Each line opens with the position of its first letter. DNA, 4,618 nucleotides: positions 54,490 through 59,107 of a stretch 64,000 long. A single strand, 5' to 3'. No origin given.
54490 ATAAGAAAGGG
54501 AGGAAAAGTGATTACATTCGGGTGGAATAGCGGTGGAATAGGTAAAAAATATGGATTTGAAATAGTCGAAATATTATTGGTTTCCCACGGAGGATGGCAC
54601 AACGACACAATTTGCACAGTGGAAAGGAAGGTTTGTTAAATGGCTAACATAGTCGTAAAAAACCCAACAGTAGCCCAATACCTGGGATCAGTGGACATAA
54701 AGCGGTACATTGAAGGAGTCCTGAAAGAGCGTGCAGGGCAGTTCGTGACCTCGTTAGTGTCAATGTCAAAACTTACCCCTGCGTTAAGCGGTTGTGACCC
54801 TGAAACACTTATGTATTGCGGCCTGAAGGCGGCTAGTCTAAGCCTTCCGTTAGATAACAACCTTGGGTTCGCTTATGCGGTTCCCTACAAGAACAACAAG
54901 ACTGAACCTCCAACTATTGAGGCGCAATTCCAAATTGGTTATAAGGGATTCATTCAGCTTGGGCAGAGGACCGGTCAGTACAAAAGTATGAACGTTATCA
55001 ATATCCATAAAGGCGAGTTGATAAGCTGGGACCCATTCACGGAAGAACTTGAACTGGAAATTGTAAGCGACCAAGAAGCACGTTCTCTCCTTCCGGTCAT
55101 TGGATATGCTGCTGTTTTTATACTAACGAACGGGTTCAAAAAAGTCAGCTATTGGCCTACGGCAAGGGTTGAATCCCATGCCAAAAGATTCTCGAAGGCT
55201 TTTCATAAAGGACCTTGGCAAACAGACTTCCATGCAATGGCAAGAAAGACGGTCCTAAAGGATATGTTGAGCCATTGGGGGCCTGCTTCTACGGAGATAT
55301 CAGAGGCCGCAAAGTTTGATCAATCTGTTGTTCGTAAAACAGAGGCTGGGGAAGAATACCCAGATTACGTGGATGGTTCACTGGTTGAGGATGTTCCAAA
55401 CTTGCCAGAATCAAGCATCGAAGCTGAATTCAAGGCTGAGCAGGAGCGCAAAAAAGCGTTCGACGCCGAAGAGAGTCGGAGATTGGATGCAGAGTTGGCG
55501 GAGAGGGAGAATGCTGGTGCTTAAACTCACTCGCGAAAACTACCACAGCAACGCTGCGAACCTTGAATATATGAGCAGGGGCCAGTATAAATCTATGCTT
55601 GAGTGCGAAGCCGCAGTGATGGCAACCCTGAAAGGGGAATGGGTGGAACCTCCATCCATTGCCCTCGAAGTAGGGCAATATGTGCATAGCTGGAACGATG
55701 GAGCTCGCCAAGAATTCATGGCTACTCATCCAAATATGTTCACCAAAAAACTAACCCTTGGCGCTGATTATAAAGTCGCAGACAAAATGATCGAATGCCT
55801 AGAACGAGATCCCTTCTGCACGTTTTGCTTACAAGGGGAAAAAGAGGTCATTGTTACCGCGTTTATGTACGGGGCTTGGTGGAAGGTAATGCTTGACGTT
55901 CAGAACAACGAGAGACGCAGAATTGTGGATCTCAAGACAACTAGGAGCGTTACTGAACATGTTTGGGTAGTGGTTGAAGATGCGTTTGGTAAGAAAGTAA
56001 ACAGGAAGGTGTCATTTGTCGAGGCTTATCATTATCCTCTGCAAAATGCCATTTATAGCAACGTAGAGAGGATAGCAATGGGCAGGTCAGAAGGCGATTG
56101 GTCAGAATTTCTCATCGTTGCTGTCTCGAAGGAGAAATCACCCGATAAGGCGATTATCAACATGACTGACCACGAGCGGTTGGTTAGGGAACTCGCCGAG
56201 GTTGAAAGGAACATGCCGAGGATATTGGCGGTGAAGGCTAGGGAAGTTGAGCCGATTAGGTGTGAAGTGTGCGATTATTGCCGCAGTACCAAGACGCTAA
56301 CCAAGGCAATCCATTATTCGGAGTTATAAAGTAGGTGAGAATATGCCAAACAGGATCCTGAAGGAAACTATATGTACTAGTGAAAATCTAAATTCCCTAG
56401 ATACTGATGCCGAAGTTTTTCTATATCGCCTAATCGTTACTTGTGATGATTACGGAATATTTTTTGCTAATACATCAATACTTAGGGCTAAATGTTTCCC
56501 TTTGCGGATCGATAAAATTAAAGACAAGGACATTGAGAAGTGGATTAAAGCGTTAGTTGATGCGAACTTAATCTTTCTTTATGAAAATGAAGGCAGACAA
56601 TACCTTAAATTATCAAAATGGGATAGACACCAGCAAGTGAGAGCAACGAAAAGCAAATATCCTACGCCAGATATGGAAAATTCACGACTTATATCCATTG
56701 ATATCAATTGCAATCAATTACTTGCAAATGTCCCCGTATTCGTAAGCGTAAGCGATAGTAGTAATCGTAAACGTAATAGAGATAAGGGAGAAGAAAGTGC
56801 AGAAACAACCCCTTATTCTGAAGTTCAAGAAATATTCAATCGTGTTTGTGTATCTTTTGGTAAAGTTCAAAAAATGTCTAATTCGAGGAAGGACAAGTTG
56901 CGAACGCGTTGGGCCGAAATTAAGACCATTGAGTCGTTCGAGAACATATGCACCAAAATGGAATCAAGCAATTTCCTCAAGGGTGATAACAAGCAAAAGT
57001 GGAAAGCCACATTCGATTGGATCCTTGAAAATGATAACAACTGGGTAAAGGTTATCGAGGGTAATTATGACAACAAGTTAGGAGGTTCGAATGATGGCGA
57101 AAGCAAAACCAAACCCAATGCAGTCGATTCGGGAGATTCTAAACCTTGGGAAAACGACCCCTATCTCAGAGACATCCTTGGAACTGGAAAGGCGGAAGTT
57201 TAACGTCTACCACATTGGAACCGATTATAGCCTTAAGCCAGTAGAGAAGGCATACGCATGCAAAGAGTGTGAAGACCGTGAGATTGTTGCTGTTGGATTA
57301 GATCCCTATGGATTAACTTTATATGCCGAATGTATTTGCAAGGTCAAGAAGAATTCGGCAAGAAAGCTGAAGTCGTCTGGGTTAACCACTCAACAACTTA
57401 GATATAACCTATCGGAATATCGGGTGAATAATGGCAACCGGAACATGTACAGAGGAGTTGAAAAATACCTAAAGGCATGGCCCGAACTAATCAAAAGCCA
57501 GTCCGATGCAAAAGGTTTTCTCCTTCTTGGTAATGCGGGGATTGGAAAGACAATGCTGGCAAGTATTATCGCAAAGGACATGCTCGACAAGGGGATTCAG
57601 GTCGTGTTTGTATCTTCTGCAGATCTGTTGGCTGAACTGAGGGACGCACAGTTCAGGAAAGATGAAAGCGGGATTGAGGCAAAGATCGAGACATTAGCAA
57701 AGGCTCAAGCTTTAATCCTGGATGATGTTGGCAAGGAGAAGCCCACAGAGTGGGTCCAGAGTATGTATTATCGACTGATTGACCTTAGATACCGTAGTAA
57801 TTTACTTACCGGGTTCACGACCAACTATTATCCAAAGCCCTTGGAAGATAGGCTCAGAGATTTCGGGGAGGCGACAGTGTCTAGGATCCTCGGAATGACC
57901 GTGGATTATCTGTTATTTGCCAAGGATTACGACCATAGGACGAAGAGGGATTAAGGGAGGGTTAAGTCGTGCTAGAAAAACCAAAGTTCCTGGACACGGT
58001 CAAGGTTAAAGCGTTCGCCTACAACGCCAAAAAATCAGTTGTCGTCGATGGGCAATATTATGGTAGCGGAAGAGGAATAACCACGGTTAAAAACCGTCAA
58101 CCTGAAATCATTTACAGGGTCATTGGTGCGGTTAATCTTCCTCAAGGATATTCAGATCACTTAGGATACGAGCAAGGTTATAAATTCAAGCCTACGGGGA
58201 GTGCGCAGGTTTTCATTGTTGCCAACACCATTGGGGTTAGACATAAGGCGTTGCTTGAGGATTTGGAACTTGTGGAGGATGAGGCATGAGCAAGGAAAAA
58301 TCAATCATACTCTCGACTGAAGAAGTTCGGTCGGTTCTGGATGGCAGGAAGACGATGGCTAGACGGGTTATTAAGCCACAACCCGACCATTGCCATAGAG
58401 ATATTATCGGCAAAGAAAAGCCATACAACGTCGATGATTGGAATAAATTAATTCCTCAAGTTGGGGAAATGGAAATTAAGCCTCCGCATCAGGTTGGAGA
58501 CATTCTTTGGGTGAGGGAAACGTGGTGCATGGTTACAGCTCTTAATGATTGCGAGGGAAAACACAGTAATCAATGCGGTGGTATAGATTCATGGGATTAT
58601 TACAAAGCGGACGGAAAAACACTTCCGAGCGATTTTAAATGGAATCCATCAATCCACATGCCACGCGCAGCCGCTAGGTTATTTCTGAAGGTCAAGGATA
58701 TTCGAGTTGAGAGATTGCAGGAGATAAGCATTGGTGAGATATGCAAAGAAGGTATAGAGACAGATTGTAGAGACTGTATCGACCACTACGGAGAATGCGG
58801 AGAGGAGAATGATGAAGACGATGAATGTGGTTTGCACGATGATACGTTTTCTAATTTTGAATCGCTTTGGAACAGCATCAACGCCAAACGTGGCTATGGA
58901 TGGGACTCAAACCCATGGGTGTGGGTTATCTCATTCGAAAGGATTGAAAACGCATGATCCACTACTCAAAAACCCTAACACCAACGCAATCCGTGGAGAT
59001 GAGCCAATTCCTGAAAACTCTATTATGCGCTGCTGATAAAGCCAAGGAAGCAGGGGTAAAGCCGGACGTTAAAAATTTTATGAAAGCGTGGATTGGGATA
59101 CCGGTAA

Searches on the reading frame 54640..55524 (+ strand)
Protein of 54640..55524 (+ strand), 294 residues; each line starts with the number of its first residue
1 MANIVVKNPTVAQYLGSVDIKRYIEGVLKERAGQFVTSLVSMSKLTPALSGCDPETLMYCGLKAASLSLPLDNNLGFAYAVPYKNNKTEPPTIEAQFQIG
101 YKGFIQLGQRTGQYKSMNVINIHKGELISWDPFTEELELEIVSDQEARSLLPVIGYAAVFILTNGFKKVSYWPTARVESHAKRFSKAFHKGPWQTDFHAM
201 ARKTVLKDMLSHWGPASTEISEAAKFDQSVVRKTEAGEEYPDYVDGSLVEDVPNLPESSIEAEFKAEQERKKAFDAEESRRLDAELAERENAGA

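Call 8: search_protein_families(library=pfam, proteins=[window:54640-55524:+], max_evalue=0.01)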
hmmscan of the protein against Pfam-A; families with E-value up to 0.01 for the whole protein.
window:54640-55524:+ (294 aa): 1 family
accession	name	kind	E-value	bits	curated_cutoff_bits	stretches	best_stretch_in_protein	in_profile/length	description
PF03837.19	RecT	-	1e-37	130.1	24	1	34-229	2-187/198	RecT family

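Call 111: search_dna_similar(query=window:54640-55524:+, collection=phages, mode=protein, max_evalue=1e-20, max_rows=12)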
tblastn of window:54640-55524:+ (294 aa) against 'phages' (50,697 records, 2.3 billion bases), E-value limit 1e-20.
Records with a match: 237; places in all: 237; records where one place covers at least 80% of the query: 89.
Best place of each record, by identity: <60% 237.
By first word of the organism name: Streptococcus 97; Acinetobacter 47; Listeria 15; Enterococcus 11; Polaribacter 11; Clostridium 8; Lactobacillus 7; Bacteriophage 7; Lacticaseibacillus 3; Porphyromonas 2; and 20 more.
By host as written in the record: Streptococcus thermophilus 39; Acinetobacter baumannii 22; Polaribacter sp. HaHaR_3_91 11; Listeria monocytogenes 10; - 10; Enterococcus faecalis 10; Streptococcus thermophilus ST64987 8; Lactobacillus paracasei 5; and 88 more.
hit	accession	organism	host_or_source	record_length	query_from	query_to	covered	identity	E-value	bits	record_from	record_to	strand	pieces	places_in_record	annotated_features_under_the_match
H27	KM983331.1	Clostridium phage phiCT19406B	Clostridium tetani ATCC 19406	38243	10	261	86%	43.8%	2e-57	204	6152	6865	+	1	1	RecT family recombinase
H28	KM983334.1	Clostridium phage phiCTC2B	Clostridium tetani C2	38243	10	261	86%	43.8%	2e-57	204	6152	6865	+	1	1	RecT family recombinase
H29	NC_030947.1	Clostridium phage phiCT19406B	Clostridium tetani ATCC 19406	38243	10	261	86%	43.8%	2e-57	204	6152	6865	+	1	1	RecT-like ssDNA annealing protein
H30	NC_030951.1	Clostridium phage phiCTC2B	Clostridium tetani C2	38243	10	261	86%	43.8%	2e-57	204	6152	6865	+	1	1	RecT-like ssDNA annealing protein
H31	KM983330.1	Clostridium phage phiCT19406A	Clostridium tetani ATCC 19406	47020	10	261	86%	43.8%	2e-57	204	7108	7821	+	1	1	RecT family recombinase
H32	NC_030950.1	Clostridium phage phiCT19406A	Clostridium tetani ATCC 19406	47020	10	261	86%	43.8%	2e-57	204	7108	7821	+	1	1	RecT-like ssDNA annealing protein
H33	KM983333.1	Clostridium phage phiCTC2A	Clostridium tetani C2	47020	10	261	86%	43.8%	2e-57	204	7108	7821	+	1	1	RecT family recombinase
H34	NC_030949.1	Clostridium phage phiCTC2A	Clostridium tetani C2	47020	10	261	86%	43.8%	2e-57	204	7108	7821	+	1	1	RecT-like ssDNA annealing protein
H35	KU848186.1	Lactobacillus phage PLE3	Lactobacillus casei BL23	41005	6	267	89%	40.5%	8e-50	182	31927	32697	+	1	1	hypothetical protein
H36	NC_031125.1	Lactobacillus phage PLE3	Lactobacillus casei BL23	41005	6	267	89%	40.5%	8e-50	182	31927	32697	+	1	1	recombinase RecT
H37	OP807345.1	Lacticaseibacillus phage R3.3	Lacticaseibacillus casei LMG 10768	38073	20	267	84%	42.4%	3e-50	183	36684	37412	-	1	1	hypothetical protein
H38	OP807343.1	Lacticaseibacillus phage P7.1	Lacticaseibacillus paracasei LMG 19719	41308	20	267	84%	42.4%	5e-49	179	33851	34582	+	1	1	hypothetical protein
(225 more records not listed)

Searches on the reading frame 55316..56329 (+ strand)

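Call 8: search_protein_families(library=pfam, proteins=[window:55316-56329:+], max_evalue=0.01)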
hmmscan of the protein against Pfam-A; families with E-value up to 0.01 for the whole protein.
window:55316-56329:+ (337 aa): 1 family
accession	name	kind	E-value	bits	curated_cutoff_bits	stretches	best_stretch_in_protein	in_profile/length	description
PF12684.13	DUF3799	-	3.4e-67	227.1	26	1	87-325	1-233/233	PDDEXK-like domain of unknown function (DUF3799)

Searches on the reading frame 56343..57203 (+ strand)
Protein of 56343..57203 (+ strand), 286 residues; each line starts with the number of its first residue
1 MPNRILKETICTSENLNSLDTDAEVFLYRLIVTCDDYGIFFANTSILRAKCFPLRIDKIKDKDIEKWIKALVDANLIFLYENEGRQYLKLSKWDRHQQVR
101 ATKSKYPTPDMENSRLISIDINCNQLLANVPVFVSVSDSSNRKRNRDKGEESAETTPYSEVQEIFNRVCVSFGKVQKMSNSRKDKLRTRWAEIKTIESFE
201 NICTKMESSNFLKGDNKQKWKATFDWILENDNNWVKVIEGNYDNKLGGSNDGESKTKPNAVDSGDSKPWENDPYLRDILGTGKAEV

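Call 8: search_protein_families(library=pfam, proteins=[window:56343-57203:+], max_evalue=0.01)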
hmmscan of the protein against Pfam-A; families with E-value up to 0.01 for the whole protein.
window:56343-57203:+ (286 aa): 0 families

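Call 17: search_protein_families(library=phrogs, proteins=[window:56343-57203:+], max_evalue=0.001)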
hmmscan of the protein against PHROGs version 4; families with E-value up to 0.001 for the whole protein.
window:56343-57203:+ (286 aa): 9 families
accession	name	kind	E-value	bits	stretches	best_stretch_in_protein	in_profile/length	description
phrog_5810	-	DNA, RNA and nucleotide metabolism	1.7e-39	137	1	1-244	2-268/268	replication initiation protein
phrog_10469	-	DNA, RNA and nucleotide metabolism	6.3e-27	95.7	1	12-258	18-288/305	DnaD-like helicase loader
phrog_19658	-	DNA, RNA and nucleotide metabolism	3.6e-24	86.8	1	57-253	49-260/283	replication initiation protein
phrog_345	-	DNA, RNA and nucleotide metabolism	1.3e-20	75.3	1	132-245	183-292/297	replication initiation O-like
phrog_2149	-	DNA, RNA and nucleotide metabolism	1e-15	59.3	1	12-231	12-221/289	replication initiation protein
phrog_1408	-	DNA, RNA and nucleotide metabolism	5.6e-15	56.6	1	9-113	10-116/302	replication initiation protein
phrog_16167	-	DNA, RNA and nucleotide metabolism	2.5e-09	38.3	1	4-116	5-112/315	replication initiation protein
phrog_22470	-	DNA, RNA and nucleotide metabolism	1.5e-06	28.3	1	155-243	244-339/340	replication protein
phrog_21472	-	unknown function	6.5e-06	27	0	146-242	170-291/299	-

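Call 79: search_protein_families(library=ncbifam, proteins=[window:56343-57203:+], max_evalue=0.01)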
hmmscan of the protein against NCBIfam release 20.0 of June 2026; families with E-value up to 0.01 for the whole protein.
window:56343-57203:+ (286 aa): 0 families

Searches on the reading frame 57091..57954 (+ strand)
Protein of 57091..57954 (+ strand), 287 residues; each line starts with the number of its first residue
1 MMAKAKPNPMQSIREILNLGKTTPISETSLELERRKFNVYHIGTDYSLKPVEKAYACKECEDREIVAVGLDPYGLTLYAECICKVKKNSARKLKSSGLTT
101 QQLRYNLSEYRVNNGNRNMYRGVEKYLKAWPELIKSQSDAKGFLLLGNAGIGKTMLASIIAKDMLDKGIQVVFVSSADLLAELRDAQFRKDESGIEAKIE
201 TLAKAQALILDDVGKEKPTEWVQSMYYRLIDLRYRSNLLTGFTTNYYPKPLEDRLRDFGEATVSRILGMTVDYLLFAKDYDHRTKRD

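Call 17: search_protein_families(library=phrogs, proteins=[window:57091-57954:+], max_evalue=0.001)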
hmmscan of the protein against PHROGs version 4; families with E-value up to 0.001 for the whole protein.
window:57091-57954:+ (287 aa): 7 families
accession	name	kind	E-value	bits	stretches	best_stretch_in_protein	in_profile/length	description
phrog_50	-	DNA, RNA and nucleotide metabolism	1.2e-45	157.6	1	35-285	262-512/570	DnaC-like helicase loader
phrog_3277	-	DNA, RNA and nucleotide metabolism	2.2e-24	87.2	1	137-280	7-152/168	DnaC-like helicase loader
phrog_27475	-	unknown function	2.3e-09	37.2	1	143-237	445-537/599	-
phrog_26922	-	DNA, RNA and nucleotide metabolism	2.6e-09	38.6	1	201-286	8-89/92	DnaC-like helicase loader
phrog_2376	-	other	8.8e-06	26.3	1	138-177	72-111/363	ATPase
phrog_168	-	DNA, RNA and nucleotide metabolism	3.5e-05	24.6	1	132-256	35-148/314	clamp loader of DNA polymerase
phrog_5846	-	DNA, RNA and nucleotide metabolism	0.00015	22.1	1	123-170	21-68/380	clamp loader of DNA polymerase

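Call 79: search_protein_families(library=ncbifam, proteins=[window:57091-57954:+], max_evalue=0.01)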
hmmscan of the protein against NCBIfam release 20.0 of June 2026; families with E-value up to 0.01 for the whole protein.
window:57091-57954:+ (287 aa): 28 families (the best 25 are shown)
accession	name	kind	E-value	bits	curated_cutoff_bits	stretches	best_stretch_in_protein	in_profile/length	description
NF005992.0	PRK08116.1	subfamily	2.3e-38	131.9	189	1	84-281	60-252/269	hypothetical protein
NF005304.0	PRK06835.1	equivalog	7.1e-30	104.2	215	1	43-277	87-316/330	ATP-binding protein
NF005378.0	PRK06921.1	subfamily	1.7e-22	79.8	207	1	43-279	21-253/266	hypothetical protein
NF006505.0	PRK08939.1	equivalog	3.6e-22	79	228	1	78-257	93-271/306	primosomal protein DnaI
NF038214.1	IS21_help_AAA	equivalog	6.7e-16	58.7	200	1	139-246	89-192/232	IS21-like element helper ATPase IstB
NF005931.1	PRK07952.1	equivalog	2.2e-14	53.6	357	1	90-253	54-212/246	replicative helicase loader DnaC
NF009043.0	PRK12377.1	subfamily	1.1e-11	44.8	389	1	93-255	59-214/248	ATP-binding protein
NF001154.0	PRK00149.3-3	equivalog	6.3e-10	38.6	410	1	102-250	118-261/462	chromosomal replication initiator protein DnaA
NF006038.0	PRK08181.1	subfamily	7.7e-09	35.2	317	1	142-237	109-201/271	transposase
NF006616.1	PRK09183.1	subfamily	1.6e-08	34.1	300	1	143-236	103-194/253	IS21-like element helper ATPase IstB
NF005098.0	PRK06526.1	subfamily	2.2e-06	27.3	296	1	141-237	110-203/266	transposase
TIGR00362.1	DnaA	equivalog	1.1e-05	24.8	343.9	1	99-251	102-247/437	chromosomal replication initiator protein DnaA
NF008163.0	PRK10917.1-1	equivalog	3.9e-05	22.2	796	1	144-204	293-353/692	ATP-dependent DNA helicase RecG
NF003233.0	PRK04195.2-3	equivalog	0.00021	20.3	471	1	115-165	17-63/504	replication factor C large subunit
NF003229.0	PRK04195.1-5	equivalog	0.00057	18.7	280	1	123-164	29-68/413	replication factor C large subunit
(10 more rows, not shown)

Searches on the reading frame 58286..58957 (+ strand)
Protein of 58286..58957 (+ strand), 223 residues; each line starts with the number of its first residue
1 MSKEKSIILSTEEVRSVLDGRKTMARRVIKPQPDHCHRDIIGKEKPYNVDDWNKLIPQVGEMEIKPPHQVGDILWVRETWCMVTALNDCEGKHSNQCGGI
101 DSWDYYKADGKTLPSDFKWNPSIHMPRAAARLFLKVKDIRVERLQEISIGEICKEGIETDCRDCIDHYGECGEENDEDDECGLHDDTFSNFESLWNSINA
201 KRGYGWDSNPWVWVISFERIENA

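Call 17: search_protein_families(library=phrogs, proteins=[window:58286-58957:+], max_evalue=0.001)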
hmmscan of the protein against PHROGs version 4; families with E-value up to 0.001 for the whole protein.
window:58286-58957:+ (223 aa): 4 families
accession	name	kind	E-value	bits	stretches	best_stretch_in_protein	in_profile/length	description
phrog_874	-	unknown function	1.6e-56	192.8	1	3-222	66-259/277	-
phrog_18361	-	unknown function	6.4e-21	75.9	1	125-222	1-88/92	-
phrog_28019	-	unknown function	1.4e-08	35.6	1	3-35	2-34/55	-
phrog_27495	-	unknown function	8.8e-06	26.5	1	3-82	6-94/186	-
